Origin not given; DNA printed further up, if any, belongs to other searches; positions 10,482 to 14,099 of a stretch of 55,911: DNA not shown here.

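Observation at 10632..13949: Degenerate kinase domain plus intact Hanks kinase fused to the P-loop (F-like) subunit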

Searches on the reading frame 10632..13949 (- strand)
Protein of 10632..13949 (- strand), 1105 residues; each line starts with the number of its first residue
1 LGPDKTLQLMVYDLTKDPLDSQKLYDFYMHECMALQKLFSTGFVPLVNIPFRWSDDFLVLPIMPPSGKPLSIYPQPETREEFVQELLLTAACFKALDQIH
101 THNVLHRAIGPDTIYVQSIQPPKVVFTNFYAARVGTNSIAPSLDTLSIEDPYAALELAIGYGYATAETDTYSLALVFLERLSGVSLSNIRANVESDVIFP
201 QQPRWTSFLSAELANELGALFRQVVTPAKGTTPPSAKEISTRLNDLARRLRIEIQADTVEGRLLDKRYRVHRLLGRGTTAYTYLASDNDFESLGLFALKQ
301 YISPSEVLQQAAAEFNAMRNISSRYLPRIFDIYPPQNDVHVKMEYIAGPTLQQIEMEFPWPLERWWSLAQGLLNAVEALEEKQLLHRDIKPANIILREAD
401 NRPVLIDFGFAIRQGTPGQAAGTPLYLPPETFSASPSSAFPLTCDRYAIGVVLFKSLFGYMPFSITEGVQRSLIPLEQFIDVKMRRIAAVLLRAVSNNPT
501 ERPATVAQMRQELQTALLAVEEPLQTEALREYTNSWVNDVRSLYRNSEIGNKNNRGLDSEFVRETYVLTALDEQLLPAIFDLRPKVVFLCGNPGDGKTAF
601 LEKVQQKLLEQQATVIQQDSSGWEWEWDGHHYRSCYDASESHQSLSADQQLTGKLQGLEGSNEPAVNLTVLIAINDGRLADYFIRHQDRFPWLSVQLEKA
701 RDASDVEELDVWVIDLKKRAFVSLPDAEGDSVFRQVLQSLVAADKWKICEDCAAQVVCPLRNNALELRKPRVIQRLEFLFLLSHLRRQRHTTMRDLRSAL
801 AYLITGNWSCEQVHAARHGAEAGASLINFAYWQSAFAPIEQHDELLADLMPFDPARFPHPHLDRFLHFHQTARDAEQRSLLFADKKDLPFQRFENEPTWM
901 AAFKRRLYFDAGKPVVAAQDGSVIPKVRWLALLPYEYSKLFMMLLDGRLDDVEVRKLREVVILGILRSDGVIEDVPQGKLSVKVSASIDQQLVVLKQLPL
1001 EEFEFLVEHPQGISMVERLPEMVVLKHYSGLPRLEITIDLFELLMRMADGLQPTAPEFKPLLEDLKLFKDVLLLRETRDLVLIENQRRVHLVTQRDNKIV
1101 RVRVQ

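Call 6: search_protein_families(library=pfam, proteins=[window:10632-13949:-], max_evalue=0.01)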
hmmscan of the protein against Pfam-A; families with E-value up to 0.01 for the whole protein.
window:10632-13949:- (1105 aa): 8 families
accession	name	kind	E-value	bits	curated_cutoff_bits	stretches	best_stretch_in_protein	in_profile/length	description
PF00069.31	Pkinase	-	1.7e-32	113.3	31.7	2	268-481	1-213/263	Protein kinase domain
PF07714.23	PK_Tyr_Ser-Thr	-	1.5e-08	34.7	23.1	1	304-503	41-249/258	Protein tyrosine and serine/threonine kinase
PF01636.29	APH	-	8.5e-05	22.9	23.2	1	362-411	148-197/239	Phosphotransferase enzyme family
PF17667.7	Pkinase_fungal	-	9.6e-05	21.7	24.1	1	374-416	297-344/387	Fungal protein kinase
PF06414.18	Zeta_toxin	-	0.0011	18.8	22.3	1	582-619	14-52/199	Zeta toxin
PF13191.12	AAA_16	-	0.0056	17.6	32.6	0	569-619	10-59/167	AAA ATPase domain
PF20720.3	nSTAND3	-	0.0081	16.3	27.2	0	585-619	18-52/155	Novel STAND NTPase 3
PF05729.18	NACHT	-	0.0095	16.2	26.7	0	586-612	2-28/167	NACHT domain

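Call 7: search_protein_families(library=padloc, proteins=[window:10632-13949:-], max_evalue=0.01)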
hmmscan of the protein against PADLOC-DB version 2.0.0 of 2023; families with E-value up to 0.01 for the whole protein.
window:10632-13949:- (1105 aa): 42 families (the best 25 are shown)
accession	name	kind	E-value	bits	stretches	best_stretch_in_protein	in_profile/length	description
PDLC04042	PD-T4-6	-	1.1e-43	147.9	2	261-521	4-277/292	-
PDLC04053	PD-T4-6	-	2.6e-40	136.8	2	266-533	9-288/311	-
PDLC04044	PD-T4-6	-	7.1e-38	128.7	2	263-520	29-296/372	-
PDLC04047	PD-T4-6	-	1.3e-36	124.3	1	262-519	6-275/327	-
PDLC03920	MkoA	-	4.3e-34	116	2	312-544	56-307/1112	-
PDLC04138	mad6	-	1.4e-32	111.4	1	257-464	42-257/659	mads_6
PDLC04045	PD-T4-6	-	1.2e-31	108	2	259-519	26-301/350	-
PDLC04062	PD-T4-6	-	5.1e-30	102.9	2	263-516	29-293/450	-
PDLC04061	PD-T4-6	-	5.3e-30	103.4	1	261-522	11-289/510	-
PDLC02795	SspF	-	6.4e-30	102.3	1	578-896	48-355/560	SspF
PDLC04048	PD-T4-6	-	7.5e-29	99.2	1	261-517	5-273/354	-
PDLC04060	PD-T4-6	-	3.3e-28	96.8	1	260-516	2-269/486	-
PDLC04054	PD-T4-6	-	2.5e-27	94.2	2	260-520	5-277/347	-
PDLC04043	PD-T4-6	-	3.1e-26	90.4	2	266-518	15-279/452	-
PDLC03921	MkoA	-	2e-25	86.7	2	90-408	318-632/1607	-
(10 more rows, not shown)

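Call 8: search_protein_families(library=ncbifam, proteins=[window:10632-13949:-], max_evalue=0.01)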
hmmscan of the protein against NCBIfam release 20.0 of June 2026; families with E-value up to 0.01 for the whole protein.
window:10632-13949:- (1105 aa): 15 families
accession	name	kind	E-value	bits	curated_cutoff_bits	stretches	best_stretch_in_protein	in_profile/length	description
NF047741.1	antiphage_MADS6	equivalog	2.6e-80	270.7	460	2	5-383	217-611/612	methylation-associated defense system protein kinase MAD6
NF033483.0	PknB_PASTA_kin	equivalog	3.4e-32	112.2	450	1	261-520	2-272/563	Stk1 family PASTA domain-containing Ser/Thr kinase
NF033442.0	BREX_PglW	equivalog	3.1e-26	91.5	990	1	94-528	323-781/1391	BREX system serine/threonine kinase PglW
NF038150.1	lanthi_synth_IV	equivalog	3.4e-24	85.2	650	1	261-521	184-460/851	class IV lanthionine synthetase LanL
NF052427.1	StpK7MSMEG_1200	equivalog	1.4e-17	63.4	900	1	267-520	8-272/601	serine/threonine protein kinase StpK7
NF043056.1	T4SS_LegK1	equivalog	4.9e-15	55.1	550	1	368-453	193-280/516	Dot/Icm T4SS effector kinase LegK1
NF053615.1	SerThrKinAfsKStmc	equivalog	1.3e-10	40.6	1300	1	312-482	60-232/809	protein serine/threonine kinase AfsK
NF009651.0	PRK13184.1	equivalog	3.7e-10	38.4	839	1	329-529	67-303/932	serine/threonine-protein kinase PknD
TIGR03903.1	TOMM_kin_cyc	equivalog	2.5e-09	35.6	705.75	1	341-513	56-244/1267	TOMM system kinase/cyclase fusion protein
NF038151.1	lanthi_synth_III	equivalog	3.4e-09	35.7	575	1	364-511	337-474/833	class III lanthionine synthetase LanKC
NF058632.1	SerThrKinPrkT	equivalog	6.7e-07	28.6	280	1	257-415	12-169/322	serine/threonine protein kinase PrkT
TIGR03724.2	arch_bud32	equivalog_domain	1.9e-06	27.5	125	1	326-414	57-134/193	KEOPS complex kinase/ATPase Bud32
NF011464.0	PRK14879.1-7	equivalog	0.00072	19.3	246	1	336-412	78-150/221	Kae1-associated kinase Bud32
TIGR02928.1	TIGR02928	subfamily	0.0025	16.8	181.3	1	568-612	24-68/366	orc1/cdc6 family replication initiation protein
TIGR03238.1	dnd_assoc_3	equivalog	0.0036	16.3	50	0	585-612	33-60/504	DNA phosphorothioation-dependent restriction protein DptF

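Call 14: find_homologous_proteins(query=window:10632-13949:-, max_evalue=1e-10)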
Query window:10632-13949:- (1105 aa): 390 proteins with E <= 1e-10 among 8000 candidates; the best 120 are listed.
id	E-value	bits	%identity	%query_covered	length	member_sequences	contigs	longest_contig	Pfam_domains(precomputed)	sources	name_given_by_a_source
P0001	0.0e+0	2493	100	99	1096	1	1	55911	PF07714.24,PF00069.32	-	-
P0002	0.0e+0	2217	87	100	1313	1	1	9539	PF07714.24,PF00069.32,PF08378.18,PF01636.30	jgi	jgi:serine/threonine protein kinase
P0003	0.0e+0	2217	87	100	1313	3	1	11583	PF07714.24,PF00069.32,PF08378.18,PF01636.30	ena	-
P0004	0.0e+0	2197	87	100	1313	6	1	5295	PF07714.24,PF00069.32,PF08378.18,PF01636.30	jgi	jgi:serine/threonine protein kinase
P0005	0.0e+0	2171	85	100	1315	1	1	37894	PF07714.24,PF00069.32,PF08378.18,PF01636.30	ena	-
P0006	0.0e+0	2169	87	100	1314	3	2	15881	PF07714.24,PF00069.32,PF08378.18,PF01636.30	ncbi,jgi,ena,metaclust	metaclust:\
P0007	0.0e+0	2154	85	100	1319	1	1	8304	PF07714.24,PF00069.32,PF08378.18,PF01636.30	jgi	jgi:serine/threonine protein kinase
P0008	0.0e+0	2098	83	100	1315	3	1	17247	PF07714.24,PF00069.32,PF08378.18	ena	-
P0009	0.0e+0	2097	82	100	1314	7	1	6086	PF07714.24,PF00069.32,PF08378.18,PF01636.30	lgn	-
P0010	0.0e+0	2095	88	94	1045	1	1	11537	PF07714.24,PF00069.32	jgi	jgi:serine/threonine protein kinase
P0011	0.0e+0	2091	83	100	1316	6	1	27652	PF07714.24,PF00069.32,PF08378.18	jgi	jgi:serine/threonine protein kinase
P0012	0.0e+0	2089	83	100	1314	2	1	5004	PF07714.24,PF00069.32,PF08378.18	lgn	-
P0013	0.0e+0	2070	82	100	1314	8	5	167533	PF07714.24,PF00069.32,PF08378.18,PF01636.30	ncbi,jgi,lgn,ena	-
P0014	0.0e+0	2063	87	94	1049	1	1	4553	PF07714.24,PF00069.32,PF01636.30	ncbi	-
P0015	0.0e+0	2057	81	100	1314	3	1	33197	PF07714.24,PF00069.32,PF08378.18,PF01636.30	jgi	-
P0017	0.0e+0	2030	80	99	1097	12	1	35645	PF07714.24,PF00069.32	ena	-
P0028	0.0e+0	1796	71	100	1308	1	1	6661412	PF07714.24,PF00069.32,PF14531.13,PF08378.18,PF01636.30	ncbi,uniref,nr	ncbi:protein kinase [Ktedonobacter sp. SOSP1-85]|uniref:protein kinase domain-containing protein n=1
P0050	0.0e+0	1478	60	100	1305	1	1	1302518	PF07714.24,PF00069.32,PF08378.18,PF01636.30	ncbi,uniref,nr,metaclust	ncbi:serine/threonine protein kinase [Ktedonobacter racemifer]|uniref:Serine/threonine protein kinas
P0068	0.0e+0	1405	57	99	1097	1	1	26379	PF07714.24,PF00069.32,PF01636.30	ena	-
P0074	0.0e+0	1376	57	100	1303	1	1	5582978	PF07714.24,PF00069.32,PF08378.18,PF01636.30,PF13191.13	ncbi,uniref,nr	ncbi:protein kinase [Dictyobacter alpinus]|uniref:non-specific serine/threonine protein kinase n=1 T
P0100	0.0e+0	1266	54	100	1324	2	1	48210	PF07714.24,PF00069.32,PF08378.18,PF17667.8,PF01636.30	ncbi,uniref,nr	ncbi:MAG: NERD domain-containing protein [Thermogemmatispora sp.]|uniref:serine/threonine protein ki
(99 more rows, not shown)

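Call 20: find_encoding_contigs(protein=P0028, flank=10000, max_places=2)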
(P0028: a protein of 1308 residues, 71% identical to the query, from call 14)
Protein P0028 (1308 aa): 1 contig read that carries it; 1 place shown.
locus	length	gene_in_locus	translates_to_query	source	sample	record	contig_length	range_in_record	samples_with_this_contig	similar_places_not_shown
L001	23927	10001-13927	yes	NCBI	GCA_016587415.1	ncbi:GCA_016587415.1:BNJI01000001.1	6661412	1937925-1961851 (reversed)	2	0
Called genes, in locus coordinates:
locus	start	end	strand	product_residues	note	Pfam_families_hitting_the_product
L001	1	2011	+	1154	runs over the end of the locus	-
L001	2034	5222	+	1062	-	PF02384:N6_Mtase (faint), PF20473:MmeI_Mtase, PF07669:Eco57I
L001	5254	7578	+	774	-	PF08665:PglZ (weak)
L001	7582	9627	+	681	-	PF20442:BrxL_N, PF13337:BrxL_ATPase, PF13541:ChlI (weak)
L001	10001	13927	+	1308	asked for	PF08378:NERD, PF14531:Kinase-like (faint), PF00069:Pkinase, PF07714:PK_Tyr_Ser-Thr, PF01636:APH (weak)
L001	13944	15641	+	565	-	PF26611:MAD7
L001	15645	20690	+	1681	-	PF01935:DUF87, PF10412:TrwB_AAD_bind (faint)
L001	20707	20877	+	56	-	-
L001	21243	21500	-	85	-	-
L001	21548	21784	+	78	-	-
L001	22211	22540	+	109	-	-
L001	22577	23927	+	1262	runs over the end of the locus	PF12770:CHAT, PF00931:NB-ARC, PF05729:NACHT, PF13401:AAA_22 (weak), PF13374:TPR_10 (weak), PF17874:TPR_MalT (weak), PF13374:TPR_10 (weak), PF13424:TPR_12, +8 more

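Call 22: find_encoding_contigs(protein=P0050, flank=10000, max_places=2)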
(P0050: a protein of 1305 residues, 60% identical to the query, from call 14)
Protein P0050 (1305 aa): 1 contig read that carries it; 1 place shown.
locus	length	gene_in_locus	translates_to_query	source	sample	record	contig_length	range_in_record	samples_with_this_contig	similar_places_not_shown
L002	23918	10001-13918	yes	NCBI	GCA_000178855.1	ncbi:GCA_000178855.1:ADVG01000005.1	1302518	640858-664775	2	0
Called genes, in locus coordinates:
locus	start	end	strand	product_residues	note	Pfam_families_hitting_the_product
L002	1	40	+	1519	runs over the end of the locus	PF00580:UvrD-helicase, PF13086:AAA_11, PF13191:AAA_16 (weak), PF13245:AAA_19 (weak), PF13604:AAA_30, PF13087:AAA_12, PF04480:DUF559, PF18741:MTES_1575, +4 more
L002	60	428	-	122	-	-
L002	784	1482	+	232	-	PF00092:VWA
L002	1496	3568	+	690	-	PF13672:PP2C_2, PF13229:Beta_helix, PF05048:NosD (weak), PF13229:Beta_helix (weak)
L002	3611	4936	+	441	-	PF00069:Pkinase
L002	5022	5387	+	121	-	PF15616:TerY_C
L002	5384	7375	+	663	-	-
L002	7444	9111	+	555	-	PF01442:Apolipoprotein (faint)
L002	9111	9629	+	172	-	-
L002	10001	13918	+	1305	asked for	PF08378:NERD, PF00069:Pkinase, PF07714:PK_Tyr_Ser-Thr, PF01636:APH (weak)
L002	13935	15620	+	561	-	PF26611:MAD7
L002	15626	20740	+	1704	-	PF01935:DUF87, PF10412:TrwB_AAD_bind (faint)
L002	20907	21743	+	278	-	-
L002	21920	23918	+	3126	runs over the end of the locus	PF13432:TPR_16, PF00515:TPR_1 (weak), PF00929:RNase_T, PF00270:DEAD, PF00271:Helicase_C, PF00580:UvrD-helicase, PF13245:AAA_19, PF13361:UvrD_C, +12 more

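Call 23: find_encoding_contigs(protein=P0074, flank=10000, max_places=2)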
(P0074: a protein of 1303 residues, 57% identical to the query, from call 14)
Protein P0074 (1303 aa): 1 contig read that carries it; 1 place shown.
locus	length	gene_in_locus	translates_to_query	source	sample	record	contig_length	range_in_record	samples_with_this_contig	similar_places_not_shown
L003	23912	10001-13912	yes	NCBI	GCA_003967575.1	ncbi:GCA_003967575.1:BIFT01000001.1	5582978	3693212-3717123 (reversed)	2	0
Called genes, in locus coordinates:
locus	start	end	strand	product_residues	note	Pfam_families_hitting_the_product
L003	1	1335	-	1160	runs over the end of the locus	PF01381:HTH_3, PF13560:HTH_31, PF00931:NB-ARC, PF23381:Beta-prop_IFT122_1st, PF23409:Beta-prop_EML, PF23414:Beta-prop_EML_2, PF24782:WD40_MABP1-WDR62_2nd, PF24796:WDR55, +160 more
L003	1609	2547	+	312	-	PF01048:PNP_UDP_1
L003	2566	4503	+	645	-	-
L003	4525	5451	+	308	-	-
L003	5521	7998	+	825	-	PF01048:PNP_UDP_1, PF12770:CHAT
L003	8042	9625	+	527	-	-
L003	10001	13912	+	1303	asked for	PF08378:NERD, PF00069:Pkinase, PF07714:PK_Tyr_Ser-Thr, PF01636:APH (weak), PF13191:AAA_16 (faint)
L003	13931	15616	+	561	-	PF26611:MAD7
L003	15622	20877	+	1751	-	PF01935:DUF87 (weak), PF10412:TrwB_AAD_bind (faint)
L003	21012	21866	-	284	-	PF20016:ThsA_Macro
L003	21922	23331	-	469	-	PF00805:Pentapeptide, PF13576:Pentapeptide_3 (faint), PF13599:Pentapeptide_4 (faint), PF00805:Pentapeptide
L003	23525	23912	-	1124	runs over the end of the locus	PF18731:HEPN_Swt1, PF04465:DUF499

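Call 29: find_encoding_contigs(protein=P0017, flank=10000, max_places=2)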
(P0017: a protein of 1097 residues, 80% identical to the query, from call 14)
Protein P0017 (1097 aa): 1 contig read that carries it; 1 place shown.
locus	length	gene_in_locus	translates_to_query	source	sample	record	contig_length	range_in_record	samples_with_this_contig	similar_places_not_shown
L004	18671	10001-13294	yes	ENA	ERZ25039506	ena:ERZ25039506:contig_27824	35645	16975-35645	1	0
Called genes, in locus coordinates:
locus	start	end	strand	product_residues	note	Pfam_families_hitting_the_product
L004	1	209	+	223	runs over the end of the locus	PF25856:MPN635_N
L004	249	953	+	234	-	-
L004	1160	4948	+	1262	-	-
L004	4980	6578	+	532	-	PF00176:SNF2-rel_dom (faint), PF13091:PLDc_2 (weak), PF04851:ResIII (faint)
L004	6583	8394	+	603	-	PF00271:Helicase_C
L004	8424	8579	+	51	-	-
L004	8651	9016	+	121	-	PF19493:Trypco1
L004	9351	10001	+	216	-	PF08378:NERD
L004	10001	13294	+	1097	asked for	PF00069:Pkinase, PF07714:PK_Tyr_Ser-Thr (weak)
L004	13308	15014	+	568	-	PF26611:MAD7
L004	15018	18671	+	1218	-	?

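Call 30: find_encoding_contigs(protein=P0068, flank=10000, max_places=2)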
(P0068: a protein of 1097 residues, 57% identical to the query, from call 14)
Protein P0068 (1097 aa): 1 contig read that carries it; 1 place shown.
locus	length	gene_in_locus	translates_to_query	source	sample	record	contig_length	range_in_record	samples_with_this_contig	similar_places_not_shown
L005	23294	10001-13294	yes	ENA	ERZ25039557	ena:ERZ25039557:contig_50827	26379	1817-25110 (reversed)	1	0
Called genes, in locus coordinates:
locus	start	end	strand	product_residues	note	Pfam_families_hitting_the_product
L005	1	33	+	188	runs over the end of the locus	PF07719:TPR_2 (faint), PF13174:TPR_6 (faint), PF14559:TPR_19 (weak)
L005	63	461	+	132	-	PF01933:CofD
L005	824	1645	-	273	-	PF00133:tRNA-synt_1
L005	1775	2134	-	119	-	PF00133:tRNA-synt_1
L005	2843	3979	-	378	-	PF00962:A_deaminase, PF19326:AMP_deaminase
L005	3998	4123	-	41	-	-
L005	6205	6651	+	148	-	PF02357:NusG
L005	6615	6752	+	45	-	-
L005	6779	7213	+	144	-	PF03946:Ribosomal_L11_N, PF00298:Ribosomal_L11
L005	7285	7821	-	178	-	-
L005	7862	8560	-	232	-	-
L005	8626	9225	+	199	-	PF00466:Ribosomal_L10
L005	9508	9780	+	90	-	PF00542:Ribosomal_L12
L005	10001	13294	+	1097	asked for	PF00069:Pkinase, PF01636:APH (faint), PF07714:PK_Tyr_Ser-Thr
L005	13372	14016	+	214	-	PF26611:MAD7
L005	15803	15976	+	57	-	-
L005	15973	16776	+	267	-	-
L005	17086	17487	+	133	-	-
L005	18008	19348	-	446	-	PF11583:AurF (faint)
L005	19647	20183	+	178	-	-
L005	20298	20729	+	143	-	-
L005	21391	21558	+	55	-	PF04226:Transgly_assoc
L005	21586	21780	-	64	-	-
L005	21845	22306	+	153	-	-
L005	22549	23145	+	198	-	-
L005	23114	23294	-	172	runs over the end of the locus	-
